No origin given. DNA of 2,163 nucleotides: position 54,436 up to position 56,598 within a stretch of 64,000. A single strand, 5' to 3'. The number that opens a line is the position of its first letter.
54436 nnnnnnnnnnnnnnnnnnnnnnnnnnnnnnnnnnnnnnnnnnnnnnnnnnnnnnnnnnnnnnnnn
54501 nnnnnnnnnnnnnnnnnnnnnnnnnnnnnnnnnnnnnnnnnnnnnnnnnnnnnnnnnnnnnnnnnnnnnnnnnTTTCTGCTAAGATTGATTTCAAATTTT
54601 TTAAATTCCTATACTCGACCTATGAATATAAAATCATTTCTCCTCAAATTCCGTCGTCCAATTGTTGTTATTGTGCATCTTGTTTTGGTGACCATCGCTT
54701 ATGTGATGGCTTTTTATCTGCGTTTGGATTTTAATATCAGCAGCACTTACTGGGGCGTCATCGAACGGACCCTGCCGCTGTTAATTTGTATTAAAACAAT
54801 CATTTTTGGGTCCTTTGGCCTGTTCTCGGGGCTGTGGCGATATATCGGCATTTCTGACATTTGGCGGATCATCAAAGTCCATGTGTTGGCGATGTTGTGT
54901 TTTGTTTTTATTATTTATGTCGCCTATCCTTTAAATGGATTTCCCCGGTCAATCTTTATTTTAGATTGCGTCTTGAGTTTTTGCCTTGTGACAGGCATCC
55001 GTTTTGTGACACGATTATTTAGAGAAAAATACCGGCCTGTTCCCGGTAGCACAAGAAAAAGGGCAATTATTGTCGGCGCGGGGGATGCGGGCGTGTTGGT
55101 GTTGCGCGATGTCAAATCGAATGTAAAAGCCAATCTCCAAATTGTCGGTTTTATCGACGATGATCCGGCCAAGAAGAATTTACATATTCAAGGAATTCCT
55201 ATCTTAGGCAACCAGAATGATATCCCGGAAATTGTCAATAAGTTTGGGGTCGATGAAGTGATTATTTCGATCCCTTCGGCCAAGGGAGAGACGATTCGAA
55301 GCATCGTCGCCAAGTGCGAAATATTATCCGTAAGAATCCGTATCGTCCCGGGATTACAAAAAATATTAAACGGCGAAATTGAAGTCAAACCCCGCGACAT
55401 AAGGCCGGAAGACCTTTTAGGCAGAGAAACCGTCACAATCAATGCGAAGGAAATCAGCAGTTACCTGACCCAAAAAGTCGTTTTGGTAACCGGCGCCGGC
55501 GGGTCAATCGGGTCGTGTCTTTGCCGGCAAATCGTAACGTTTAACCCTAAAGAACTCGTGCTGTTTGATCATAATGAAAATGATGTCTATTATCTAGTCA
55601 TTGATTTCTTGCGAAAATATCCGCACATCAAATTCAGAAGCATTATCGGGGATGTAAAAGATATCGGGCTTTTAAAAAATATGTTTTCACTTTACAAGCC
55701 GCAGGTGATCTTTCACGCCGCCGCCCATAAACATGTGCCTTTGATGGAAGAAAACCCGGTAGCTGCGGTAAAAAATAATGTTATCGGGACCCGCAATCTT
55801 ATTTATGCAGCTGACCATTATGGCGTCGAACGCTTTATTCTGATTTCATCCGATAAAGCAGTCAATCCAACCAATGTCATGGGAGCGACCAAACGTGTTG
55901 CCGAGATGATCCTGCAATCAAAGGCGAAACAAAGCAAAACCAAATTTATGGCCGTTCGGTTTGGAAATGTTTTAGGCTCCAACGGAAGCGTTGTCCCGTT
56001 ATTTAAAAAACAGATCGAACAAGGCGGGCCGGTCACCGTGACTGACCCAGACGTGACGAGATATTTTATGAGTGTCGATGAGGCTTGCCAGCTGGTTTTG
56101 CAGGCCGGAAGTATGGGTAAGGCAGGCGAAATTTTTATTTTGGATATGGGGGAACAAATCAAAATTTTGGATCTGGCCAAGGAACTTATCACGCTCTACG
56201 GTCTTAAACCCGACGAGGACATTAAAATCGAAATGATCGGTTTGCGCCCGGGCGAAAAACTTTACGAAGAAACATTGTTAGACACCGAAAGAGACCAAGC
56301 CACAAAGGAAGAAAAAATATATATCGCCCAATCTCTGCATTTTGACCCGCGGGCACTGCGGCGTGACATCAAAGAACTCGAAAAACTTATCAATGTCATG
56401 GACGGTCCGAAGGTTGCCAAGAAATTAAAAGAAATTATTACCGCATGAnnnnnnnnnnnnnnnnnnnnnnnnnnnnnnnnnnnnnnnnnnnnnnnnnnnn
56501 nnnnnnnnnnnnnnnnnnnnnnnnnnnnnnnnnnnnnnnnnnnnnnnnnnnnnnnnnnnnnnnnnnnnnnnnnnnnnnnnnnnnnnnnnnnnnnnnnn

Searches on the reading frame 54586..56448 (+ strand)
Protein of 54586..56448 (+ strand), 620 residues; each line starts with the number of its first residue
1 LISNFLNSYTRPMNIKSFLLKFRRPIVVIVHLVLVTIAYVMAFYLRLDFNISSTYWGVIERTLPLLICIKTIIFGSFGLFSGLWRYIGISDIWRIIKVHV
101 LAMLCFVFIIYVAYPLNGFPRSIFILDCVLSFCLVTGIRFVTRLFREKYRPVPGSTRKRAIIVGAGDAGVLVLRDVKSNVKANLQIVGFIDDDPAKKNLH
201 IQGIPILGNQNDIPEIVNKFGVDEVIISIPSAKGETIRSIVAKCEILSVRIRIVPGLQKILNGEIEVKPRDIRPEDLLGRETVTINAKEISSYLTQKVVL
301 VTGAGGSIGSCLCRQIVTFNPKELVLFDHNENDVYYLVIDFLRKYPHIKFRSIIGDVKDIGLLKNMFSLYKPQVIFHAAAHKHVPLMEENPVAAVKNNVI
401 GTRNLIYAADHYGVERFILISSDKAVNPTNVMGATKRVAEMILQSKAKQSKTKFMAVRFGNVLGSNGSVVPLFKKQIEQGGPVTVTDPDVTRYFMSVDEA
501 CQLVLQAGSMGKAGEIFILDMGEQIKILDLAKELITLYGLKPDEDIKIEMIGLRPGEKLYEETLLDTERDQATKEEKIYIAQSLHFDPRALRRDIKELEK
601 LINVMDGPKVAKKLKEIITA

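Call 4: search_protein_families(library=pfam, proteins=[window:54586-56448:+], max_evalue=0.01)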
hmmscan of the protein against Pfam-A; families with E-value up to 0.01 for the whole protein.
window:54586-56448:+ (620 aa): 12 families
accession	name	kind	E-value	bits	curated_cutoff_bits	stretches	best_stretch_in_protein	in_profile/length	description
PF02719.21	Polysacc_synt_2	-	5.7e-122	406.9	20.2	1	299-582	1-292/293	Polysaccharide biosynthesis protein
PF01370.27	Epimerase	-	6.8e-26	91.6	20.9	1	299-517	1-237/240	NAD dependent epimerase/dehydratase family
PF13727.12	CoA_binding_3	-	2.5e-23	83.4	25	1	91-255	17-175/175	CoA-binding domain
PF16363.11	GDP_Man_Dehyd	-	8.8e-18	65.3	27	1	300-424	1-131/332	GDP-mannose 4,6 dehydratase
PF04321.23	RmlD_sub_bind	-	6.7e-12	45.5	27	1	299-487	3-177/287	RmlD substrate binding domain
PF01073.25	3Beta_HSD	-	1.9e-11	43.9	22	1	300-467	1-162/280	3-beta hydroxysteroid dehydrogenase/isomerase family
PF07993.18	NAD_binding_4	-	2.9e-07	30.3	20.1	1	302-429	2-143/258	Male sterility protein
PF13460.12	NAD_binding_10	-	3e-05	24.4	27.2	1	303-449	1-127/184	NAD(P)H-binding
PF17836.7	PglD_N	-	0.0001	23.2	23.4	1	161-229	3-65/78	PglD N-terminal domain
PF08659.16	KR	-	0.0035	17.7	22.6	1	299-424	3-138/180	KR domain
PF02629.25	CoA_binding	-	0.0054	17.9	22.3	0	158-233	4-75/97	CoA binding domain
PF00106.31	adh_short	-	0.0097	15.8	26.6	0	297-365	1-66/195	short chain dehydrogenase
